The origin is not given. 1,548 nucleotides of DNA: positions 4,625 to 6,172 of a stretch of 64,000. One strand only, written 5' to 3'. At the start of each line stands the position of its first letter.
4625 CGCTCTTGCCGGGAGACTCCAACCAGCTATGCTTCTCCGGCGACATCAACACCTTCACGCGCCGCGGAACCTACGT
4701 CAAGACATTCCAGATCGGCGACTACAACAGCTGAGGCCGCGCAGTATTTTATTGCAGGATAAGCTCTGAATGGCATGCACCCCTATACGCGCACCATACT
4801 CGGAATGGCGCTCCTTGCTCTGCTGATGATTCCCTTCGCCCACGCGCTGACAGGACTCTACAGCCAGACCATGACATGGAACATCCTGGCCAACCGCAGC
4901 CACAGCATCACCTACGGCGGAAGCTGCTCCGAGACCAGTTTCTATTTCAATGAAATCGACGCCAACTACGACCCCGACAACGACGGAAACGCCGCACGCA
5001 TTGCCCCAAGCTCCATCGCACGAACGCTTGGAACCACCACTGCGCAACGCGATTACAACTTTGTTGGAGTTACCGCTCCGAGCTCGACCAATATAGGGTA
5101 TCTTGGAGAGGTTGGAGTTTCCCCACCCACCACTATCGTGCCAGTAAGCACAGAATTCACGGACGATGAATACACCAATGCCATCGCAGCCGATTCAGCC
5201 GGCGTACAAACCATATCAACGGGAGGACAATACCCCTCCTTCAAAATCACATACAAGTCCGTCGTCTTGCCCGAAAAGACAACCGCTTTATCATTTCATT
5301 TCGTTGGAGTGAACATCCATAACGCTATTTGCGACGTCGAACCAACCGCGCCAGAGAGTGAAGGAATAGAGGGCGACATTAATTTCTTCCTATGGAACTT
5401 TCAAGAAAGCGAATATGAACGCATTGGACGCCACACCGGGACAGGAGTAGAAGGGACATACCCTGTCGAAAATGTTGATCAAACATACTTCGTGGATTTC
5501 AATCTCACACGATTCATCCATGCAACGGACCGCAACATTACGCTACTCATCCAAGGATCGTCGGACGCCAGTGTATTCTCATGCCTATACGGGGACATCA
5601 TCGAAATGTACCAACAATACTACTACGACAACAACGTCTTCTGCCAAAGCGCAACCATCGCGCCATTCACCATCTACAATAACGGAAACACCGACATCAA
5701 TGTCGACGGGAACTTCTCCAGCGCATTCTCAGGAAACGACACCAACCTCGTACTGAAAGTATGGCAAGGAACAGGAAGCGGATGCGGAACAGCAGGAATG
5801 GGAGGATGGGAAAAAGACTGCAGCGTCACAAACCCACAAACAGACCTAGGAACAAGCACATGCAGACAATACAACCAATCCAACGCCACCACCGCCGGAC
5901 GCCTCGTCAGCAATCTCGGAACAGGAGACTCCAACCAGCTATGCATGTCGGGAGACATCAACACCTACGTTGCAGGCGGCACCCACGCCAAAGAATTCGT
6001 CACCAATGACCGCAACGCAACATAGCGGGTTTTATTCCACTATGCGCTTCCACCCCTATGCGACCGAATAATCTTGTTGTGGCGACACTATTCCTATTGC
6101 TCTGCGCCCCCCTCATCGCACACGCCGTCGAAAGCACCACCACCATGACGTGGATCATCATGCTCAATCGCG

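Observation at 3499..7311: Tandem family of secreted DxDxDG-motif proteins with conserved terminal modules, hypervariable cores and nucleotide-identical blocks between paralogs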

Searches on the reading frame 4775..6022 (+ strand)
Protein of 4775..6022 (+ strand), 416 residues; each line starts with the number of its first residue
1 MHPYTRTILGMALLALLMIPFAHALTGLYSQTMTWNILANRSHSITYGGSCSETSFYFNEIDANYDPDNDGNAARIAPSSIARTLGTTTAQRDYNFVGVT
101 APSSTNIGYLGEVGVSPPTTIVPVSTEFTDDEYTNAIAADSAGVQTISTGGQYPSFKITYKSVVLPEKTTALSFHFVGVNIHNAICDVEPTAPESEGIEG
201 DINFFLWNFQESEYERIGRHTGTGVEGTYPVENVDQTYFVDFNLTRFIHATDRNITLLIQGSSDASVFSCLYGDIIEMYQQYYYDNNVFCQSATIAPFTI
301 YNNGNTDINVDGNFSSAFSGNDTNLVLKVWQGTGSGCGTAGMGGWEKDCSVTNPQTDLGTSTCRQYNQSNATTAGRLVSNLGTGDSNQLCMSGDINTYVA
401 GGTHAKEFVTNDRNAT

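Call 7: search_protein_families(library=pfam, proteins=[window:4775-6022:+], max_evalue=1)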
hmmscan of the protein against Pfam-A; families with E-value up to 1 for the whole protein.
window:4775-6022:+ (416 aa): 0 families

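Call 8: search_protein_families(library=ncbifam, proteins=[window:4775-6022:+], max_evalue=1)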
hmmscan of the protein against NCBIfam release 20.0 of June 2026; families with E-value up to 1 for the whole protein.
window:4775-6022:+ (416 aa): 0 families

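Call 10: find_homologous_proteins(query=window:4775-6022:+, max_evalue=0.001)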
Query window:4775-6022:+ (416 aa): 25 proteins with E <= 0.001 among 5759 candidates.
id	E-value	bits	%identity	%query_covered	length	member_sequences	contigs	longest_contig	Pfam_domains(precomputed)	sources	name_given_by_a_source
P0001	3.8e-281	950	100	100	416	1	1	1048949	-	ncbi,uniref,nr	ncbi:MAG: hypothetical protein IPJ89_00940 [Candidatus Iainarchaeum archaeon]|uniref:Uncharacterized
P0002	2.5e-182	625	66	100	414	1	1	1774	-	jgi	jgi:hypothetical protein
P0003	5.7e-128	446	54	95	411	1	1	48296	-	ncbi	-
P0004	3.6e-119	417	51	98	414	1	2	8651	-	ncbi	-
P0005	1.8e-94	335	45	99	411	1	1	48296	PF27237.1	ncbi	-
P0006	3.4e-93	331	44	90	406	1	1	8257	PF27237.1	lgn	-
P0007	1.9e-91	325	42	99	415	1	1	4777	-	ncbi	-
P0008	1.1e-88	316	43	98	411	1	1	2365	-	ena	-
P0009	6.6e-88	314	42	91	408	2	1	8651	PF27237.1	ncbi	-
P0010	3.1e-85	305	40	99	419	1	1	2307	PF27237.1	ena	-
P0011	1.4e-83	299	42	96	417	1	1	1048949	PF27237.1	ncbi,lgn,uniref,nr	ncbi:MAG: hypothetical protein IPJ89_00945 [Candidatus Iainarchaeum archaeon]|uniref:Uncharacterized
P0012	7.0e-82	294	41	91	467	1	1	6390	PF27237.1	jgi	jgi:hypothetical protein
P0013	2.7e-80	289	40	94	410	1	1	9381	PF27237.1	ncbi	-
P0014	4.8e-78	281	40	95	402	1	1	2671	PF27237.1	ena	-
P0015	5.6e-77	278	39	94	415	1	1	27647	-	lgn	-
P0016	2.4e-75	272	39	98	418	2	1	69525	PF27237.1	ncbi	-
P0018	1.8e-73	266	39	90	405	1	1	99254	PF27237.1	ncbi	ncbi:MAG: hypothetical protein V1776_00225 [Candidatus Diapherotrites archaeon]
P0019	1.3e-72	263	40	85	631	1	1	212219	PF27237.1,PF13385.14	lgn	-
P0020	3.6e-71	258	38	97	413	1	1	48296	PF27237.1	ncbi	-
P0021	1.5e-68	250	40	83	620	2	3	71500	PF27237.1,PF13385.14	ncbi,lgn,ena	-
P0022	7.2e-66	241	39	84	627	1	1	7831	PF27237.1,PF13385.14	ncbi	-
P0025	1.4e-36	145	35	57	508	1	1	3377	PF27237.1,PF07953.21,PF13385.14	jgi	jgi:hypothetical protein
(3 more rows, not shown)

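Call 17: find_encoding_contigs(protein=P0003, flank=10000, max_places=3)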
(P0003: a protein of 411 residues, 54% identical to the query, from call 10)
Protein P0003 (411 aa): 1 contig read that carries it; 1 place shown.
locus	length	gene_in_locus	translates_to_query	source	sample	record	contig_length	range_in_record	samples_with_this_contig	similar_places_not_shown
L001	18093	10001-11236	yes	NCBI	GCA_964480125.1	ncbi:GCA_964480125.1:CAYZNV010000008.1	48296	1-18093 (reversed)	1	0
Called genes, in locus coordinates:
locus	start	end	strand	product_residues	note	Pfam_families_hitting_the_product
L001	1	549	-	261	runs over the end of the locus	PF13098:Thioredoxin_2 (weak), PF13462:Thioredoxin_4, PF01323:DSBA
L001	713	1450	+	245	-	PF06745:ATPase, PF13481:AAA_25 (weak)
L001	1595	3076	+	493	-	PF01336:tRNA_anti-codon, PF00152:tRNA-synt_2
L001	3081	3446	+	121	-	PF00856:SET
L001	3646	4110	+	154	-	-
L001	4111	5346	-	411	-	PF12704:MacB_PCD, PF02687:FtsX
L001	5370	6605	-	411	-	PF07705:CARDB (faint)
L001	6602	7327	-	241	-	PF13555:AAA_29 (weak), PF00005:ABC_tran, PF02463:SMC_N (weak), PF13304:AAA_21 (faint)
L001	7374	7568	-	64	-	PF04024:PspC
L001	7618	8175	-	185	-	PF00011:HSP20, PF17886:ArsA_HSP20 (weak)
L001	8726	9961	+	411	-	PF27237:AF_1625_C (weak)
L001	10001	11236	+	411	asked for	-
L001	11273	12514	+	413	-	PF27237:AF_1625_C (faint)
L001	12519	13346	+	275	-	-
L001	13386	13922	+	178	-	PF00588:SpoU_methylase (weak), PF01994:Trm56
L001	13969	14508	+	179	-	PF02002:TFIIE_alpha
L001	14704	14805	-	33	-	-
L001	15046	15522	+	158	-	-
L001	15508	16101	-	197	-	-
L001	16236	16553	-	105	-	PF05239:PRC (weak)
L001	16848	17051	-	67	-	-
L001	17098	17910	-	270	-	PF02899:Phage_int_SAM_1 (faint), PF13495:Phage_int_SAM_4, PF00589:Phage_integrase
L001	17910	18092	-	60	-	?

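Call 22: find_encoding_contigs(protein=P0019, flank=10000, max_places=2)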
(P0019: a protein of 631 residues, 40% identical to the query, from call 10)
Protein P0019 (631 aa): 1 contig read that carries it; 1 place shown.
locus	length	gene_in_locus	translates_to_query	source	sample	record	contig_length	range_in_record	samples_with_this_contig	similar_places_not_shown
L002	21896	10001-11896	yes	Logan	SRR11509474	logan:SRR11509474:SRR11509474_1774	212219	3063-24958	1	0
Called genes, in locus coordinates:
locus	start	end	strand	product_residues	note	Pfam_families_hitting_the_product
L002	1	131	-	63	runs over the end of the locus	PF04024:PspC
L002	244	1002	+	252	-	PF01145:Band_7, PF13421:Band_7_1 (weak)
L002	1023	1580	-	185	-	PF00011:HSP20, PF17886:ArsA_HSP20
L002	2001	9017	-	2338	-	-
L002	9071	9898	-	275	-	-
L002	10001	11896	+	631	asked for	PF27237:AF_1625_C, PF13385:Laminin_G_3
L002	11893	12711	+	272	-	-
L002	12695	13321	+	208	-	PF00588:SpoU_methylase (faint), PF01994:Trm56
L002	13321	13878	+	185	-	PF02002:TFIIE_alpha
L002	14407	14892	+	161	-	-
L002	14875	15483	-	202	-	-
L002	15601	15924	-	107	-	PF05239:PRC (weak)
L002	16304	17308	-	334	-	PF02899:Phage_int_SAM_1, PF13495:Phage_int_SAM_4, PF00589:Phage_integrase, PF22823:MrpR_C_cat (weak)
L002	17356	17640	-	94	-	-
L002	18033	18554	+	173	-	-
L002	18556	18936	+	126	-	-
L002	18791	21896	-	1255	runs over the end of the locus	-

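Call 23: find_encoding_contigs(protein=P0018, flank=10000, max_places=2)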
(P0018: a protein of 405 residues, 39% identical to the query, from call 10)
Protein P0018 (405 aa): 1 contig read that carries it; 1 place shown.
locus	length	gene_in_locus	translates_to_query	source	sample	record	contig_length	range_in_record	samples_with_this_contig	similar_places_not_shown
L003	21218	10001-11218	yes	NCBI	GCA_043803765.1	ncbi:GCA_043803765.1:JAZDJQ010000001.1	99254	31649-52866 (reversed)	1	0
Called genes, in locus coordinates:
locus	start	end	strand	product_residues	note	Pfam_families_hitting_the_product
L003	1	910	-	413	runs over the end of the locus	PF07705:CARDB (faint)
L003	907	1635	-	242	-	PF13555:AAA_29 (weak), PF00005:ABC_tran, PF02463:SMC_N (weak), PF03266:NTPase_1 (faint), PF13304:AAA_21 (faint)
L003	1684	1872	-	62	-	PF04024:PspC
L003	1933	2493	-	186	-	PF00011:HSP20, PF17886:ArsA_HSP20 (weak)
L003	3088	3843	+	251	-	PF01145:Band_7, PF13421:Band_7_1 (weak)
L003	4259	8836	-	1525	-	-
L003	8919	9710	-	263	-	-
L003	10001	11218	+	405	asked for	PF27237:AF_1625_C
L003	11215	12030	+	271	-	-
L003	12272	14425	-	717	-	PF12228:DUF3604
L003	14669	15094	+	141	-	PF01994:Trm56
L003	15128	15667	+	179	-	PF02002:TFIIE_alpha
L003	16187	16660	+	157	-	-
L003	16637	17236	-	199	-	-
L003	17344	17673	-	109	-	PF05239:PRC (weak)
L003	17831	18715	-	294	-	PF02899:Phage_int_SAM_1, PF13495:Phage_int_SAM_4, PF00589:Phage_integrase, PF22823:MrpR_C_cat (weak)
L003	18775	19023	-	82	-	-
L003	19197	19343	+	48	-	-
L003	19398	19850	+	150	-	-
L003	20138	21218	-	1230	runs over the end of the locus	-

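Call 25: predict_structure(alignment_id=A1)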
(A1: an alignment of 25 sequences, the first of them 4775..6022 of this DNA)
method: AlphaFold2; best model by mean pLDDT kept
length: 416 residues; sequences in the alignment: 25
mean_pLDDT: 76.9   pTM: 0.58
mean pLDDT of the five models: 76.9, 71.5, 69.3, 67.3, 57.4
residues with pLDDT >= 90: 66; 70-90: 240; 50-70: 89; < 50: 21
segments of 3 or more residues with pLDDT < 50: 27-36, 67-71, 357-359, 414-416
pLDDT, mean of each block of 10 residues (from residue 1): 81 85 56 51 80 76 54 72 68 89 88 85 81 81 78 91 83 91 72 70 93 92 73 78 83 91 81 91 73 85 85 69 74 76 60 53 70 75 85 71 75 57
secondary structure, 60 per line:
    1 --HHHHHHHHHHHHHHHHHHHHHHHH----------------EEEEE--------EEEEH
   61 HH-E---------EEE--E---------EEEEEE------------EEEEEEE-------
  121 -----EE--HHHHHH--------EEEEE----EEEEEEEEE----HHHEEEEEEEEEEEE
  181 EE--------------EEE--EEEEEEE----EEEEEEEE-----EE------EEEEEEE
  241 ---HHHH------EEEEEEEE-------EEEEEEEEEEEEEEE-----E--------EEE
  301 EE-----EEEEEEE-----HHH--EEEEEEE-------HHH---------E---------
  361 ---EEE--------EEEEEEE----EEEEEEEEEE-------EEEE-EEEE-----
elements in order: H3-26 E43-47 E56-59 E74-76 E89-94 E107-113 H130-135 E144-148 E153-161 E169-182 E197-199 E202-208 E213-220 E234-240 H244-247 E254-261 E269-283 E298-302 E308-314 E325-331 E364-366 E375-381 E386-395 E403-406 E408-411

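Call 32: search_protein_representatives(alignment_id=A1)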
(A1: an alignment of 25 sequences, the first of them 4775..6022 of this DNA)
Query: 25 sequences, 409 profile positions. Proteins with E-value up to 0.001 (for the whole library): 262; up to 1e-10: 77; up to 1e-30: 30. The best 150 are listed.
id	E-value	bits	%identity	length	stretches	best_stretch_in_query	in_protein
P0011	3.0e-161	553.6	-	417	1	1-406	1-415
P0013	7.8e-160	548.9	-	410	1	6-409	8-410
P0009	4.1e-159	546.6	-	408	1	3-406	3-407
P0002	4.2e-157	540.0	-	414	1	5-408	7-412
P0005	9.1e-155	532.2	-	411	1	1-409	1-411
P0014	2.8e-150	517.4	-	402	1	8-406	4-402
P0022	4.1e-149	513.6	-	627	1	1-409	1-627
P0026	5.0e-148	510.0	-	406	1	1-409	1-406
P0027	3.5e-138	477.6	-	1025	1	21-409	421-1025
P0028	5.1e-137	473.8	-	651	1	5-404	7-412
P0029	1.3e-133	462.6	-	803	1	15-405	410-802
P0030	3.5e-133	461.2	-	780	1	22-409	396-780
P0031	1.9e-130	452.2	-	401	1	8-409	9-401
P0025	1.4e-104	366.9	-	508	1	120-409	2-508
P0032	1.1e-101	357.5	-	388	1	26-406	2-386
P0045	1.1e-34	136.7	-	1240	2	100-275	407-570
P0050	7.7e-25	104.3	-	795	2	99-275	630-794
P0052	1.5e-23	100.1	-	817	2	86-280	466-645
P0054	1.9e-19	86.6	-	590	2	283-389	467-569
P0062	1.8e-15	73.5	-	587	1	88-275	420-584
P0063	8.0e-15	71.3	-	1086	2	86-276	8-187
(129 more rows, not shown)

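Call 38: search_protein_families(library=pfam, proteins=[P0027, P0028, P0029, P0030, P0054, P0045, P0050, P0052, P0062, P0063], max_evalue=0.01)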
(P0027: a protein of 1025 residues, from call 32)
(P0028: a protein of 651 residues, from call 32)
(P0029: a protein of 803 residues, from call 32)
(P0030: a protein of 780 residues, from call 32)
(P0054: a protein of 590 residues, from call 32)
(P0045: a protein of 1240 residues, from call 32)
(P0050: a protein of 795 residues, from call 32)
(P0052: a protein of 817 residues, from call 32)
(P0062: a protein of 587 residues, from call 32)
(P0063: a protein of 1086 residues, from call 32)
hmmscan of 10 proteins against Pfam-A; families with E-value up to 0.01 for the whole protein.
P0027 (1025 aa): 1 family
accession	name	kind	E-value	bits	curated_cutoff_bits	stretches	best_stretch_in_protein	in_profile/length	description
PF13385.13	Laminin_G_3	-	1.9e-08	35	27.6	1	812-947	15-148/151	Concanavalin A-like lectin/glucanases superfamily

P0028 (651 aa): 1 family
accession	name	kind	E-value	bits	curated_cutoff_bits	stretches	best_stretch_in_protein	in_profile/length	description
PF13385.13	Laminin_G_3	-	2.2e-16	60.8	27.6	1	483-644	7-151/151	Concanavalin A-like lectin/glucanases superfamily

P0029 (803 aa): 0 families

P0030 (780 aa): 0 families

P0054 (590 aa): 0 families

P0045 (1240 aa): 1 family
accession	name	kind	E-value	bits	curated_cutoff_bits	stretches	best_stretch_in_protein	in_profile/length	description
PF13385.13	Laminin_G_3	-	8.1e-29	101.2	27.6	2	823-1006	1-151/151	Concanavalin A-like lectin/glucanases superfamily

P0050 (795 aa): 3 families
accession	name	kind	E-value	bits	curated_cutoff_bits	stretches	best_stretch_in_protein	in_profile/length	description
PF13360.13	PQQ_2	-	1.7e-17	64.3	27.6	2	58-149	55-145/233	Outer membrane protein assembly factor BamB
PF13570.13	Beta-prop_ACSF4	-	6.3e-12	46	133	1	76-196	97-216/329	Beta-alanine-activating enzyme, beta-propeller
PF01011.28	PQQ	-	9.9e-08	31.6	26.7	1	65-106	42-83/595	Glucose/ethanol/alcohol dehydrogenase, beta-propeller domain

P0052 (817 aa): 3 families
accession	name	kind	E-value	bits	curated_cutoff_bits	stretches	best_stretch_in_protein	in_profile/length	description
PF13360.13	PQQ_2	-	1.5e-15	57.9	27.6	2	332-455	17-131/233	Outer membrane protein assembly factor BamB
PF13570.13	Beta-prop_ACSF4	-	3.5e-11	43.5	133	1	247-477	60-258/329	Beta-alanine-activating enzyme, beta-propeller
PF21551.2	CSL4_N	-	0.0069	16.5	27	0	462-488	14-40/57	Exosome complex component CSL4, N-terminal domain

P0062 (587 aa): 1 family
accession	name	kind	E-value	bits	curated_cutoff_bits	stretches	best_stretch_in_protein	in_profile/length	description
PF11824.13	DUF3344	-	7.3e-25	88.5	27.2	1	47-312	5-250/275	Protein of unknown function (DUF3344)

P0063 (1086 aa): 3 families
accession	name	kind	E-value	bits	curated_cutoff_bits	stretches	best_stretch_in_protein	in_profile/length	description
PF20419.3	DUF6701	-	1.3e-86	292.5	27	1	449-1084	6-576/577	Family of unknown function (DUF6701)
PF20773.4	InhA-like_MAM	-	0.0002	21.3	26.9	0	264-364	53-169/191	Immune inhibitor A-like, MAM domain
PF21471.3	Reelin_subrepeat-B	-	0.00023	21.4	27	1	267-357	29-126/127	Reelin subrepeat B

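Call 59: find_encoding_contigs(protein=P0004, flank=10000, max_places=3)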
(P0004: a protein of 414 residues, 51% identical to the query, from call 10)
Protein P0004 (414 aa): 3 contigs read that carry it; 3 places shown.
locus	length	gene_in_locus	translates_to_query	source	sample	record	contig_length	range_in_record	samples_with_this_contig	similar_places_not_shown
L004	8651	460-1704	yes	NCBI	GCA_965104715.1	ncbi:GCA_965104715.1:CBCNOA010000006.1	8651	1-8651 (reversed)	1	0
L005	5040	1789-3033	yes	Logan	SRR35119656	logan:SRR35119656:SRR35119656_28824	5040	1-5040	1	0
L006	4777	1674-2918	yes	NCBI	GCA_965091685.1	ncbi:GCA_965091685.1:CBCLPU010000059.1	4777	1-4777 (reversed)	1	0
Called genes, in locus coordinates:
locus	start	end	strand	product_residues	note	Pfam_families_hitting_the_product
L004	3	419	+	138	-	?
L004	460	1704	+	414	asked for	-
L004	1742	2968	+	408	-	PF27237:AF_1625_C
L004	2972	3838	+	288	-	-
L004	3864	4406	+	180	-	PF00588:SpoU_methylase (weak), PF01994:Trm56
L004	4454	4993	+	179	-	PF02002:TFIIE_alpha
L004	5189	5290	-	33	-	-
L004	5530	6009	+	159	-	-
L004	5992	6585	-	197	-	-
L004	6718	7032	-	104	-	PF05239:PRC (weak)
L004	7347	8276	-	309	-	PF02899:Phage_int_SAM_1 (faint), PF13495:Phage_int_SAM_4, PF00589:Phage_integrase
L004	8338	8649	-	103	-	?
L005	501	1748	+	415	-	-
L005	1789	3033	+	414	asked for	-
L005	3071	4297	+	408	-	PF27237:AF_1625_C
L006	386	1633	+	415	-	-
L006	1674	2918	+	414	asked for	-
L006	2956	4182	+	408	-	PF27237:AF_1625_C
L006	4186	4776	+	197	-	?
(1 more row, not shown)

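Call 60: find_encoding_contigs(protein=P0015, flank=10000, max_places=3)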
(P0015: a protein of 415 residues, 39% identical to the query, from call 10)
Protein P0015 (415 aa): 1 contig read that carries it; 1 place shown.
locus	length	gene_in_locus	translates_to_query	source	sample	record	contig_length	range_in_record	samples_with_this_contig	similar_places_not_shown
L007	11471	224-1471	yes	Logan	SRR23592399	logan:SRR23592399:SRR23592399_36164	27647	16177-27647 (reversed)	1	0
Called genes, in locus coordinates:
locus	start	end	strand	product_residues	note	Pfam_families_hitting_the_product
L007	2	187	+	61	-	?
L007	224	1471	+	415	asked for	-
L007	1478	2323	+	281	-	-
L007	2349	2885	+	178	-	PF01994:Trm56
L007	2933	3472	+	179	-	PF02002:TFIIE_alpha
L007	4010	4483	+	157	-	-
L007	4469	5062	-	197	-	-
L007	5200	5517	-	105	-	PF05239:PRC (weak)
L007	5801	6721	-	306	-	PF02899:Phage_int_SAM_1 (faint), PF13495:Phage_int_SAM_4, PF00589:Phage_integrase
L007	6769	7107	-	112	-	-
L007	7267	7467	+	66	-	-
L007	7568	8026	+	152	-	-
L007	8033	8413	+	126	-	-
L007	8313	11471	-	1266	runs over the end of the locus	-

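Call 79: search_protein_families(library=phrogs, proteins=[window:4775-6022:+], max_evalue=0.1)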
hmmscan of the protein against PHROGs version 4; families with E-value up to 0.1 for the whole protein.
window:4775-6022:+ (416 aa): 0 families
